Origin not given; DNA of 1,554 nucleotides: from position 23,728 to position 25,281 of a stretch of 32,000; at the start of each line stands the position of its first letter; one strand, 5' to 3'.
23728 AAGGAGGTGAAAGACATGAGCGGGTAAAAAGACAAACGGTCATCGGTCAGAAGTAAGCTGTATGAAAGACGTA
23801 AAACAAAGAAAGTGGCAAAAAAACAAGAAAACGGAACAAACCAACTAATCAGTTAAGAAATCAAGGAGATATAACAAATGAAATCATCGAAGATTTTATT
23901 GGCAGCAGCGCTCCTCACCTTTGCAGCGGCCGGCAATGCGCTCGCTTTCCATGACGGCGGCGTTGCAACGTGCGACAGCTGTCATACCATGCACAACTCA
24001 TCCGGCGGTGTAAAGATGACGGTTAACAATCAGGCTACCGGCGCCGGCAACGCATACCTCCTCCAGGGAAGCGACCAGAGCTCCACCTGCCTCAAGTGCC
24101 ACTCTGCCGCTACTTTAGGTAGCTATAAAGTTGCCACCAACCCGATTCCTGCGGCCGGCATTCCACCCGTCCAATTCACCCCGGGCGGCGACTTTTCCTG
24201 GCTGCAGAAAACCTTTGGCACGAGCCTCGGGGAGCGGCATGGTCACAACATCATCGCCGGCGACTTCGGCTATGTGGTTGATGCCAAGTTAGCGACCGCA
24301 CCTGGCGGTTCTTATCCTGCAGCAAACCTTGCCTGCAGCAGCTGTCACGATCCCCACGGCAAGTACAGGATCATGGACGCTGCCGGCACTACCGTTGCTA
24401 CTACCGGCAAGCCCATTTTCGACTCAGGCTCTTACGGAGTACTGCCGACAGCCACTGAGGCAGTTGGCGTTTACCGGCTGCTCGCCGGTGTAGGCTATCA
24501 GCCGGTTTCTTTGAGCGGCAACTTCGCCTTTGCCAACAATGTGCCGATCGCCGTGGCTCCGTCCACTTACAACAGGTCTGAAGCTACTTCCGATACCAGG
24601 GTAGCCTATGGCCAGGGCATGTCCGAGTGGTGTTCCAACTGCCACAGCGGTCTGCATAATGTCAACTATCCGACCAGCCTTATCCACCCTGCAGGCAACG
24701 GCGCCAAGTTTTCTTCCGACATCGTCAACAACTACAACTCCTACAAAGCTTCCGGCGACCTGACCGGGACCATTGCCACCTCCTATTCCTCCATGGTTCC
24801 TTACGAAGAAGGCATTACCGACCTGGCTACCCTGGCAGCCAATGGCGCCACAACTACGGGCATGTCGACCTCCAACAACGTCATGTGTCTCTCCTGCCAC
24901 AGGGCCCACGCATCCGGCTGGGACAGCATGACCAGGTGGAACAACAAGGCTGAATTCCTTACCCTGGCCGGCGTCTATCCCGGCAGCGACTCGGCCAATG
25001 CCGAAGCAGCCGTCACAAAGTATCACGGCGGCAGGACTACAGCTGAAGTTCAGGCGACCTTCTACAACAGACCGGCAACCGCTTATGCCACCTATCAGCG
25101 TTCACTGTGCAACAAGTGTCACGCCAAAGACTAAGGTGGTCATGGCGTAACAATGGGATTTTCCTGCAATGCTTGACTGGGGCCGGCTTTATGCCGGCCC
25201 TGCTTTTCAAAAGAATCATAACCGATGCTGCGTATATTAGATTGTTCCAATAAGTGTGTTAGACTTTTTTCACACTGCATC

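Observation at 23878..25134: Cytochrome retains the OmcS polymerisation hallmark: a His at mature position 16 in CHTMH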

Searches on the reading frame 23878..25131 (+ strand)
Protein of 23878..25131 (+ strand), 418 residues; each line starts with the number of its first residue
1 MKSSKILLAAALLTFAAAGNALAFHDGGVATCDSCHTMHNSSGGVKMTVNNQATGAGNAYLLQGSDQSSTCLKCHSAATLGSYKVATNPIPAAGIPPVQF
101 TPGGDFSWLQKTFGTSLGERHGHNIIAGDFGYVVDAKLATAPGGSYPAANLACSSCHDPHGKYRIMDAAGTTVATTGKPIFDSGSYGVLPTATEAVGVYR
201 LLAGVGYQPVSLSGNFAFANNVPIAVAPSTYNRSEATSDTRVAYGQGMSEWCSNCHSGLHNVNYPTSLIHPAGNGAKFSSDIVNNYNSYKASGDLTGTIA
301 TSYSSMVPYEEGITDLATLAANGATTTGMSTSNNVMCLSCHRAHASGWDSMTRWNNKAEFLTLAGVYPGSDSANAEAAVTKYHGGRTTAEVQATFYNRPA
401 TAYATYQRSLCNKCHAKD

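Call 3: search_solved_structures(query=window:23878-25131:+, show_alignments=3, max_evalue=0.01)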
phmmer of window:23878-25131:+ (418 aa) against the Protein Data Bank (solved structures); distinct sequences matched with E-value up to 0.01: 1.
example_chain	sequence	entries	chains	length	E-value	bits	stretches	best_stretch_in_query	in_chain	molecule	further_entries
6ef8_A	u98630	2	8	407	2.4e-133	448.1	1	24-418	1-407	C-type cytochrome OmcS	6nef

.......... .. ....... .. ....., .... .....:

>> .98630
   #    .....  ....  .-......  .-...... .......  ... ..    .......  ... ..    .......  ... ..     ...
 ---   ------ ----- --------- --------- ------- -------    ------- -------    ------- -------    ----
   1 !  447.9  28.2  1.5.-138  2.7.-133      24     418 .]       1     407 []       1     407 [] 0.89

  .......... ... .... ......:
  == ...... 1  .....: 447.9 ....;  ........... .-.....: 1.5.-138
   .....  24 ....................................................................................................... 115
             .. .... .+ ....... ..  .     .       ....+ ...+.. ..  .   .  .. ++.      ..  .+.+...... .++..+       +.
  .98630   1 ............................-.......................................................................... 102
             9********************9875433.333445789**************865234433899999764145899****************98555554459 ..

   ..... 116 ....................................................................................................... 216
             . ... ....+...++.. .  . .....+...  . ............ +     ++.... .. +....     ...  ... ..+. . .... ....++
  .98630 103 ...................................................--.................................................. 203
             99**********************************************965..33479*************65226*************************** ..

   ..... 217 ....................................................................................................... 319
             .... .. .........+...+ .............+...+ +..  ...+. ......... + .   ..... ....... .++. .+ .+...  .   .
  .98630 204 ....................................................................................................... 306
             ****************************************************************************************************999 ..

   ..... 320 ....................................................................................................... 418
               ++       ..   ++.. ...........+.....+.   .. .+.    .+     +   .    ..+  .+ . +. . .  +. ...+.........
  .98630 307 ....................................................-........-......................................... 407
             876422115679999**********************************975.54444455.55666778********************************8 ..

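Call 6: search_protein_families(library=pfam, proteins=[window:23878-25131:+], max_evalue=0.01)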
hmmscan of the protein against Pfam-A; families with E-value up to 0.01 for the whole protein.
window:23878-25131:+ (418 aa): 6 families
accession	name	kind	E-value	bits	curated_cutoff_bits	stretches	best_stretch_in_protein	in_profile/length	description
PF09699.15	Paired_CXXCH_1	-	7.9e-11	41.9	20.6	0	147-162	3-18/41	Doubled CXXCH motif (Paired_CXXCH_1)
PF22113.1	Mtrc-MtrF_II-IV_dom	-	2.6e-08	34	30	1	29-78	120-166/176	Outer membrane cytochrome MtrC/MtrF-like, domains II/IV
PF14522.11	Cytochrome_C7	-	3.8e-07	30.3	24.8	0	29-79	13-52/67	Cytochrome c7 and related cytochrome c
PF14537.11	Cytochrom_c3_2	-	3.1e-06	28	25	0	324-346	47-69/79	Cytochrome c3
PF13442.11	Cytochrome_CBB3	-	1.5e-05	25.7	27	0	326-354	4-30/68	Cytochrome C oxidase, cbb3-type, subunit III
PF22678.1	Cytochrom_c_NrfB-like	-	7.2e-05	23.6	27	0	32-81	1-46/89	Cytochrome c-type protein NrfB-like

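Call 18: find_homologous_proteins(query=window:23878-25131:+, max_evalue=1e-10)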
Query window:23878-25131:+ (418 aa): 5363 proteins with E <= 1e-10 among 8000 candidates; the best 120 are listed.
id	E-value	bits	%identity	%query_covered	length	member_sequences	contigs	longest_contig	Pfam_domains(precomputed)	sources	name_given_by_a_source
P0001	3.8e-275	930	100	98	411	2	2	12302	PF09699.16,PF14537.12,PF13442.12,PF14522.12,PF22113.2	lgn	-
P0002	3.0e-228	776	81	100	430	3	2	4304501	PF09699.16,PF14537.12,PF14522.12,PF22113.2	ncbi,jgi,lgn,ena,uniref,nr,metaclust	ncbi:cytochrome c, 6 heme-binding sites [Geotalea daltonii FRC-32]|uniref:Cytochrome c, 6 heme-bindi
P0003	3.7e-197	673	71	100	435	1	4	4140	PF09699.16,PF14522.12,PF22113.2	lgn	-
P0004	4.5e-196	670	89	77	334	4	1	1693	PF09699.16,PF14537.12,PF14522.12,PF22113.2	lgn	-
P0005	2.0e-172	592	63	100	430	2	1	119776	PF09699.16,PF13442.12,PF14522.12,PF22113.2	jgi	jgi:hypothetical protein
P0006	1.4e-171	589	64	100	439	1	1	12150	PF09699.16,PF13442.12,PF14522.12,PF22113.2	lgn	-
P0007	3.3e-165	568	65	95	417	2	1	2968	PF09699.16,PF14537.12,PF14522.12,PF22113.2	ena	-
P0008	7.1e-164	564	62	100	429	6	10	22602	PF09699.16,PF14522.12,PF22113.2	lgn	-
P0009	9.8e-164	563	63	100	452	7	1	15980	PF09699.16,PF22113.2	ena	-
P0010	1.2e-163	563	61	100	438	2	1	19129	PF09699.16,PF14522.12,PF22113.2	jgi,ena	-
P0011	3.0e-163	561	61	100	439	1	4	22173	PF09699.16,PF14537.12,PF14522.12,PF22113.2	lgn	-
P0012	1.4e-161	556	62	100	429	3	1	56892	PF09699.16,PF14522.12,PF22113.2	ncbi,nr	ncbi:cytochrome C [Geomobilimonas luticola]|nr:cytochrome C [Geomobilimonas luticola]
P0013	3.9e-161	554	61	100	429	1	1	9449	PF09699.16,PF14522.12,PF22113.2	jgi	jgi:hypothetical protein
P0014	5.8e-161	554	62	100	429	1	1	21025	PF09699.16,PF14522.12,PF22113.2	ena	-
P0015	2.8e-160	552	61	98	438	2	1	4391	PF09699.16,PF14537.12,PF14522.12,PF22113.2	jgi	jgi:hypothetical protein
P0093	4.1e-136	472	56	100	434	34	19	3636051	PF09699.16,PF22113.2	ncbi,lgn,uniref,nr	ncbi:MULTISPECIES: c-type cytochrome OmcS [Geobacter]|uniref:Cytochrome C n=2 Tax=Geobacter TaxID=28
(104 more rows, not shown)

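Call 20: find_encoding_contigs(protein=P0093, flank=10000, max_places=2)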
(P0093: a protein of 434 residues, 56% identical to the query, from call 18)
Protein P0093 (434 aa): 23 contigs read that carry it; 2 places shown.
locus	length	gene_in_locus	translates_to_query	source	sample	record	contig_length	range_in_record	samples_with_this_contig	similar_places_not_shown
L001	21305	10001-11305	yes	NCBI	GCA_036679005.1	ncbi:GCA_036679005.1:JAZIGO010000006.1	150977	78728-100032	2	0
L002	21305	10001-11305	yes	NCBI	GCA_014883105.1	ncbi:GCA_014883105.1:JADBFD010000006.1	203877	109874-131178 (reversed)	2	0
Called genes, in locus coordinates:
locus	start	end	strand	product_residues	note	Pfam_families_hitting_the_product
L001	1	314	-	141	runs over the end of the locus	PF13442:Cytochrome_CBB3, PF00034:Cytochrom_C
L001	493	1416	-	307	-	PF13489:Methyltransf_23, PF08241:Methyltransf_11, PF08242:Methyltransf_12, PF13649:Methyltransf_25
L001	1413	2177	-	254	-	PF00535:Glycos_transf_2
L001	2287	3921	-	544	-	PF13231:PMT_2, PF13431:TPR_17 (faint), PF13428:TPR_14 (faint), PF13432:TPR_16 (weak), PF13414:TPR_11 (faint), PF14559:TPR_19 (faint), PF00515:TPR_1 (faint), PF13432:TPR_16, +2 more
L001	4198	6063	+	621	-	PF02743:dCache_1, PF17201:Cache_3-Cache_2 (weak), PF00672:HAMP (weak), PF00512:HisKA, PF02518:HATPase_c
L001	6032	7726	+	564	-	PF00072:Response_reg, PF00989:PAS (weak), PF08448:PAS_4, PF13596:PAS_10 (weak), PF00158:Sigma54_activat, PF14532:Sigma54_activ_2, PF25601:AAA_lid_14, PF02954:HTH_8, +3 more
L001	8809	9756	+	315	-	-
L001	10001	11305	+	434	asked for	PF22113:Mtrc-MtrF_II-IV_dom (faint), PF09699:Paired_CXXCH_1 (faint)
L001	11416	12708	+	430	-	PF09699:Paired_CXXCH_1 (faint)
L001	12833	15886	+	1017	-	PF01564:Spermine_synth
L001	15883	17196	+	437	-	PF22113:Mtrc-MtrF_II-IV_dom (faint), PF09699:Paired_CXXCH_1 (faint)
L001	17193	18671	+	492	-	PF10282:Lactonase (faint), PF21783:YNCE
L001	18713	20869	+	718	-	-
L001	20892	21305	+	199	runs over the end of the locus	PF13036:LpoB (faint), PF05643:GNA1162-like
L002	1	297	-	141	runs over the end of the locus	PF13442:Cytochrome_CBB3, PF00034:Cytochrom_C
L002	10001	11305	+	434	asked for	PF22113:Mtrc-MtrF_II-IV_dom (faint), PF09699:Paired_CXXCH_1 (faint)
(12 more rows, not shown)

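Call 32: find_encoding_contigs(protein=P0002, flank=10000, max_places=1)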
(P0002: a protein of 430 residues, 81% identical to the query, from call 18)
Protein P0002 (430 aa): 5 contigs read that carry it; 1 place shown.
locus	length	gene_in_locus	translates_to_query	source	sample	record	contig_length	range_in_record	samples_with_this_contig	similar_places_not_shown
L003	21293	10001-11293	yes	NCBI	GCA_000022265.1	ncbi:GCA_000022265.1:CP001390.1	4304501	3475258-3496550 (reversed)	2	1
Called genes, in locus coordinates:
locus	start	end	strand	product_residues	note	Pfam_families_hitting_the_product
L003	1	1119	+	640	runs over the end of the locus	PF22113:Mtrc-MtrF_II-IV_dom (faint), PF00034:Cytochrom_C (faint), PF13442:Cytochrome_CBB3 (weak), PF14522:Cytochrome_C7 (faint), PF14537:Cytochrom_c3_2 (faint), PF13442:Cytochrome_CBB3 (weak)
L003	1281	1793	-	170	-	PF13560:HTH_31, PF12844:HTH_19 (weak), PF13413:HTH_25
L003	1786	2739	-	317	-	PF01656:CbiA, PF10609:ParA, PF13614:AAA_31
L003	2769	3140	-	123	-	PF04519:Bactofilin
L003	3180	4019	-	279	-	PF01551:Peptidase_M23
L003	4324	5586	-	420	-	PF00817:IMS, PF11798:IMS_HHH (weak), PF21999:IMS_HHH_1, PF11799:IMS_C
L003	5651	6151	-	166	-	PF01584:CheW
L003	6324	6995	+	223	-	PF00072:Response_reg, PF00486:Trans_reg_C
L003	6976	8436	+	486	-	PF00512:HisKA, PF02518:HATPase_c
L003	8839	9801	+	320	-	PF01436:NHL (faint), PF17170:DUF5128 (faint)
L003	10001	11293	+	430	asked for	PF22113:Mtrc-MtrF_II-IV_dom (faint), PF09699:Paired_CXXCH_1 (faint), PF14522:Cytochrome_C7 (faint), PF14537:Cytochrom_c3_2 (faint)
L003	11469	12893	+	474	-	PF10282:Lactonase, PF21783:YNCE (weak), PF22494:choice_anch_I (faint), PF25174:Beta-prop_THOC3 (weak)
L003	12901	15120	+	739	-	-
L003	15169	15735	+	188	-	PF05643:GNA1162-like (weak)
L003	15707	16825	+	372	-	PF13036:LpoB (faint)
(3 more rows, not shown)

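Call 33: find_encoding_contigs(protein=P0001, flank=10000, max_places=3)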
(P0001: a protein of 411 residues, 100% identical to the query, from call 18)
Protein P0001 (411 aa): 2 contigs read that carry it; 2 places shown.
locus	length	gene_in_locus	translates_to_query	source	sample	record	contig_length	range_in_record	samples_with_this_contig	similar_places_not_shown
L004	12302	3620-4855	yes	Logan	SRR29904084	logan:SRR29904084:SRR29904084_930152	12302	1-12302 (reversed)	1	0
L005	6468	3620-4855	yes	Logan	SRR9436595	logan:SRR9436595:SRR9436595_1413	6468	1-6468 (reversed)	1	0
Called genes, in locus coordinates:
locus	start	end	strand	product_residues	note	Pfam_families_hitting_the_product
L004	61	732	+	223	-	PF00072:Response_reg, PF00486:Trans_reg_C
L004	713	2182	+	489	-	PF00672:HAMP (weak), PF00512:HisKA, PF02518:HATPase_c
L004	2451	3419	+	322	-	PF01436:NHL (faint)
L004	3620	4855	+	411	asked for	PF14537:Cytochrom_c3_2 (faint), PF22113:Mtrc-MtrF_II-IV_dom (faint), PF09699:Paired_CXXCH_1 (faint), PF13442:Cytochrome_CBB3 (faint), PF14522:Cytochrome_C7 (faint)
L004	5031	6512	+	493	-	PF21783:YNCE, PF10282:Lactonase (faint), PF22494:choice_anch_I (faint), PF25174:Beta-prop_THOC3 (faint)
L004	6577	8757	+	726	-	-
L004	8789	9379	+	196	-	PF05643:GNA1162-like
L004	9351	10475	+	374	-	-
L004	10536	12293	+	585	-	PF00639:Rotamase (weak), PF13145:Rotamase_2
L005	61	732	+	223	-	PF00072:Response_reg, PF00486:Trans_reg_C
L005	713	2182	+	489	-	PF00672:HAMP (weak), PF00512:HisKA, PF02518:HATPase_c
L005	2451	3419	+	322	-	PF01436:NHL (faint)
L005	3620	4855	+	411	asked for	PF14537:Cytochrom_c3_2 (faint), PF22113:Mtrc-MtrF_II-IV_dom (faint), PF09699:Paired_CXXCH_1 (faint), PF13442:Cytochrome_CBB3 (faint), PF14522:Cytochrome_C7 (faint)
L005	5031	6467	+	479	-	?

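Call 48: find_related_loci(query=window:23878-25131:+, collection=genome_contigs, flank=10000)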
Query window:23878-25131:+ (418 aa) in genome_contigs; peptide patterns used: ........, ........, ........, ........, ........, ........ (x = any residue, [..] = any of these).
172 stretches matched a pattern; 141 encode a relative of the query (tblastn E <= 1e-3); the best 80 are kept; 78 distinct loci.
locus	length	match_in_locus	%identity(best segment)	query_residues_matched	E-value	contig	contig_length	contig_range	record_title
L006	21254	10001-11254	88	1-418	0e+0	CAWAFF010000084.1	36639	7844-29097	MAG: uncultured delta proteobacterium isolate MFD03638.bin.2.1 genome assembly, contig: contig_6378, whole genome shotgu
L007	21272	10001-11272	63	6-418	2e-176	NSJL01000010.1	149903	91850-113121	MAG: Nitrospira sp. isolate Ru_enrich_NS NODE_58_length_149903_cov_116.186, whole genome shotgun sequence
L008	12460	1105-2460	64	1-418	1e-169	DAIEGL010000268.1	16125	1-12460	MAG TPA_asm: Geobacter sp. isolate clean984 k141_2618135, whole genome shotgun sequence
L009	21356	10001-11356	60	1-418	3e-165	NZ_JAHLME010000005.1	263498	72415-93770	Geomonas azotofigens strain Red51 Scaffold5, whole genome shotgun sequence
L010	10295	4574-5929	59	1-418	2e-164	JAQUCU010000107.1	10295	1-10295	MAG: Desulfuromonadaceae bacterium isolate STCSWMC_138 NODE_19665_length_10295_cov_3.605527_ST_CSWMC, whole genome shotg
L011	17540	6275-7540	59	1-418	5e-164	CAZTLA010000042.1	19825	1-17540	MAG TPA_asm: uncultured Syntrophales bacterium isolate binchicken_co232_232 genome assembly, contig: NODE_5267_length_19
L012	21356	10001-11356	60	1-418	3e-164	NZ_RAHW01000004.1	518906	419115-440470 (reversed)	Geomonas oryzae strain S43 contig4, whole genome shotgun sequence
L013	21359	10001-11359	59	1-418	1e-156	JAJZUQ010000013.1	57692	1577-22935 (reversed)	MAG: Deltaproteobacteria bacterium isolate SKS4.bin43 NODE_829_length_57692_cov_1.968088, whole genome shotgun sequence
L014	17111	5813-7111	59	7-418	2e-154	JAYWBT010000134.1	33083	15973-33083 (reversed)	MAG: Deltaproteobacteria bacterium isolate GL93_UP_metabinner_28_sub GL93_UP_metabinner_28_sub_133, whole genome shotgun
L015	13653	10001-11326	57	1-418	2e-152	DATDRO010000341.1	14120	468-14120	MAG TPA_asm: Nitrospirota bacterium isolate SMAG_U7979 k141_3417208, whole genome shotgun sequence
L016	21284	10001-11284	57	6-418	4e-150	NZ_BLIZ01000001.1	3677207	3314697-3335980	Geobacter sp. AOG1 scaffold1, whole genome shotgun sequence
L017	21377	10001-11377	56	1-418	4e-148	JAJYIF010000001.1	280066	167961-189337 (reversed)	MAG: Nitrospirae bacterium isolate DBS2-1.bin112 NODE_34_length_280066_cov_3.000118, whole genome shotgun sequence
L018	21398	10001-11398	55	1-418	1e-145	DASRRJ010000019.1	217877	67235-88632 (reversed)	MAG TPA_asm: Anaeromyxobacteraceae bacterium isolate SMAG_U4740 k141_335836, whole genome shotgun sequence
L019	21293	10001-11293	57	4-418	7e-146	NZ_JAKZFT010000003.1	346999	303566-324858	Geotalea sp. SG265 Scaffold3, whole genome shotgun sequence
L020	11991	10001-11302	56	1-418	8e-144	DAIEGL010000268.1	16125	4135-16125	MAG TPA_asm: Geobacter sp. isolate clean984 k141_2618135, whole genome shotgun sequence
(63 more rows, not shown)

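Call 52: predict_structure(alignment_id=A1)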
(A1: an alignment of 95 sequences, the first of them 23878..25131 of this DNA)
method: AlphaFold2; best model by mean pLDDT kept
length: 418 residues; sequences in the alignment: 95
mean_pLDDT: 89.9   pTM: 0.86
mean pLDDT of the five models: 89.9, 89.6, 88.6, 87.5, 85.1
residues with pLDDT >= 90: 306; 70-90: 82; 50-70: 19; < 50: 11
segments of 3 or more residues with pLDDT < 50: 21-31
pLDDT, mean of each block of 10 residues (from residue 1): 84 73 45 65 75 73 88 94 94 97 95 94 90 92 88 92 95 96 96 97 95 94 94 95 96 84 71 92 97 96 96 97 96 93 91 92 98 98 97 97 97 88
secondary structure, 60 per line:
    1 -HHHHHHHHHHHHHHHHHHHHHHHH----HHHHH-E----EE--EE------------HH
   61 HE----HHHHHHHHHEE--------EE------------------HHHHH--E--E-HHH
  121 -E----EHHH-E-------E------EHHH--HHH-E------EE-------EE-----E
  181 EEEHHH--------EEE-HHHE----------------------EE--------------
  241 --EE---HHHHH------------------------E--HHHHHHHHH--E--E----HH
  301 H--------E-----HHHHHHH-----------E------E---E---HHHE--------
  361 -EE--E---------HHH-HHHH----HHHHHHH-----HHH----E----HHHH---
elements in order: H2-25 H30-34 H67-75 H106-110 E180-183 E195-197 H248-252 H280-288 H316-322 H380-383 H388-394 H412-415
